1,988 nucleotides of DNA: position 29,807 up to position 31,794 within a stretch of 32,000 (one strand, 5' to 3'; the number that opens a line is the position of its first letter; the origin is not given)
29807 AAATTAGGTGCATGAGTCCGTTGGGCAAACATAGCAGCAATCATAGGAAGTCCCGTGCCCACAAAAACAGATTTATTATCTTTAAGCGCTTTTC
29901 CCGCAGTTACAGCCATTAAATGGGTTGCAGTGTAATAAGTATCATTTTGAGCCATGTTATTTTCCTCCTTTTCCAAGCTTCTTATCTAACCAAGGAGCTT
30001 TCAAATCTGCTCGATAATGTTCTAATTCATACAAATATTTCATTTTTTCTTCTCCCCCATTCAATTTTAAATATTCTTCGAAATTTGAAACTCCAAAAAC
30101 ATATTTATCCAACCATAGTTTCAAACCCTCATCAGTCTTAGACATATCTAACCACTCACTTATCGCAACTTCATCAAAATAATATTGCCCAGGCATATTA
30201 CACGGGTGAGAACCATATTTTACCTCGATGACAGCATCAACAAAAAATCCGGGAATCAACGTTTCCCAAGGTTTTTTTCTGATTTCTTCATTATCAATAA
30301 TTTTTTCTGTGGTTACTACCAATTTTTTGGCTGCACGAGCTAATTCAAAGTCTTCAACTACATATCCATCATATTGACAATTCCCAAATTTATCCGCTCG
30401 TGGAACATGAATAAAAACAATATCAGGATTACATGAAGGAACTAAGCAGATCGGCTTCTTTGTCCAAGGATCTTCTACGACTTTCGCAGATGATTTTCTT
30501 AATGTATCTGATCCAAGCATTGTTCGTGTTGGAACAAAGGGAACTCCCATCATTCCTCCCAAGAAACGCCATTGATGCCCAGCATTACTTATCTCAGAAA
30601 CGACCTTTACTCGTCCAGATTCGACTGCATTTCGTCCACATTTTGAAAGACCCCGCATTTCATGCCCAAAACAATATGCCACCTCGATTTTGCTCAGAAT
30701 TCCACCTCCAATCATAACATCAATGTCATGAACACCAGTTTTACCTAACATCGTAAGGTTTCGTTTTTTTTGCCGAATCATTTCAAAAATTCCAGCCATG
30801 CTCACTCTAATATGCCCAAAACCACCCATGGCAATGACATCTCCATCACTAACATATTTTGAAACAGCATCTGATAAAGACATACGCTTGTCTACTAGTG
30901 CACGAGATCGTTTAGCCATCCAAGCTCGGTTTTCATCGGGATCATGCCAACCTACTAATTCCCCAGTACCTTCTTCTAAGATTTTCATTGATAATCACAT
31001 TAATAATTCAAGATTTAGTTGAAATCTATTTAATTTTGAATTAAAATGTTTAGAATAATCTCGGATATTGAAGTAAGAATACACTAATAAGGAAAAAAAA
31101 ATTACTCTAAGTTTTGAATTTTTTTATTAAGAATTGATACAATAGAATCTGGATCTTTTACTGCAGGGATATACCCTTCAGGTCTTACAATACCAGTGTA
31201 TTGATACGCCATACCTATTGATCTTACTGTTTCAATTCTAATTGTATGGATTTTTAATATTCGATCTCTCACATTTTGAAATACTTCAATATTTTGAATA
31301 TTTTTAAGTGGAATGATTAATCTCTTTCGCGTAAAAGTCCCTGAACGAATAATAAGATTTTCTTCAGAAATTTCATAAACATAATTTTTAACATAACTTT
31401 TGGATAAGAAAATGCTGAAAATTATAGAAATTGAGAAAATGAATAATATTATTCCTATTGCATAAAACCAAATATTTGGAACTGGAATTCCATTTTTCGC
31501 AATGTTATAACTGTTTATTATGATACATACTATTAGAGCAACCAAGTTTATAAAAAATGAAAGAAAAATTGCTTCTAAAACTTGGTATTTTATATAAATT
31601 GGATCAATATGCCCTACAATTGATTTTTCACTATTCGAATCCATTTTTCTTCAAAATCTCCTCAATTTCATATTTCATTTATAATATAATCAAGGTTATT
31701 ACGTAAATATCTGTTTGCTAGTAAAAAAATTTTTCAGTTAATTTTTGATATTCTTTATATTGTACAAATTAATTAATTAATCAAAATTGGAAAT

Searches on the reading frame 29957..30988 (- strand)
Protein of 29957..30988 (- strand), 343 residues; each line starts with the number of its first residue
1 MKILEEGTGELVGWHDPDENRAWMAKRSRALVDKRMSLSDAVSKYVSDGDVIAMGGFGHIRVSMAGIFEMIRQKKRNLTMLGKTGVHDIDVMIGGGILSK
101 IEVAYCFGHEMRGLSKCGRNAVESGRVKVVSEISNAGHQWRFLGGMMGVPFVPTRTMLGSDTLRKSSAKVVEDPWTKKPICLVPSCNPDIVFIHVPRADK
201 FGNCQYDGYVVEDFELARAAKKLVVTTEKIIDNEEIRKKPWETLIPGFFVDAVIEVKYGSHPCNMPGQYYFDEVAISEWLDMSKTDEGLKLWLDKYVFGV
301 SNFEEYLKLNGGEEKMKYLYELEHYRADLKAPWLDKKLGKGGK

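Call 44: search_protein_families(library=ncbifam, proteins=[window:29957-30988:-], max_evalue=0.00001)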
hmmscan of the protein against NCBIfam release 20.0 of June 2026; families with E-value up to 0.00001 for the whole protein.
window:29957-30988:- (343 aa): 1 family
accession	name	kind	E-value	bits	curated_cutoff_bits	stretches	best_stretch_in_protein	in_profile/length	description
TIGR02429.1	pcaI_scoA_fam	subfamily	8.8e-10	38.3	128.5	1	32-257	2-220/222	3-oxoacid CoA-transferase subunit A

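Call 45: search_protein_families(library=pfam, proteins=[window:29957-30988:-], max_evalue=0.00001)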
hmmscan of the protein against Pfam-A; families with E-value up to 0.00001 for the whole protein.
window:29957-30988:- (343 aa): 1 family
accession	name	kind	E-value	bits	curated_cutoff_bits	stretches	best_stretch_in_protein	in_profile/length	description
PF01144.29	CoA_trans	-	2.2e-29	102.9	23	1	36-255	2-216/217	Coenzyme A transferase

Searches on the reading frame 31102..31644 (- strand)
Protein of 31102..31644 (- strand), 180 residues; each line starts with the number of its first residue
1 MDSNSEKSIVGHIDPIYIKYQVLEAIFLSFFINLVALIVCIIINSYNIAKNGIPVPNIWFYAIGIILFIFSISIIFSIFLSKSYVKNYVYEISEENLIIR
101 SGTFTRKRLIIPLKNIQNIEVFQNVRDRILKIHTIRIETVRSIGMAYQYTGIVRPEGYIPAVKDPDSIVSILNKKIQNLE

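Call 44: search_protein_families(library=ncbifam, proteins=[window:31102-31644:-], max_evalue=0.00001)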
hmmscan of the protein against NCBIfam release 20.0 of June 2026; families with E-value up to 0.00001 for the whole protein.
window:31102-31644:- (180 aa): 0 families

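Call 45: search_protein_families(library=pfam, proteins=[window:31102-31644:-], max_evalue=0.00001)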
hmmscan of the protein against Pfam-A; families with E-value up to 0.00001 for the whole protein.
window:31102-31644:- (180 aa): 1 family
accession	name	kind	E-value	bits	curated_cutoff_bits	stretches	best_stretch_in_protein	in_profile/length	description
PF03703.20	bPH_2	-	2.6e-13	50.5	22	1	86-144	2-60/78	Bacterial PH domain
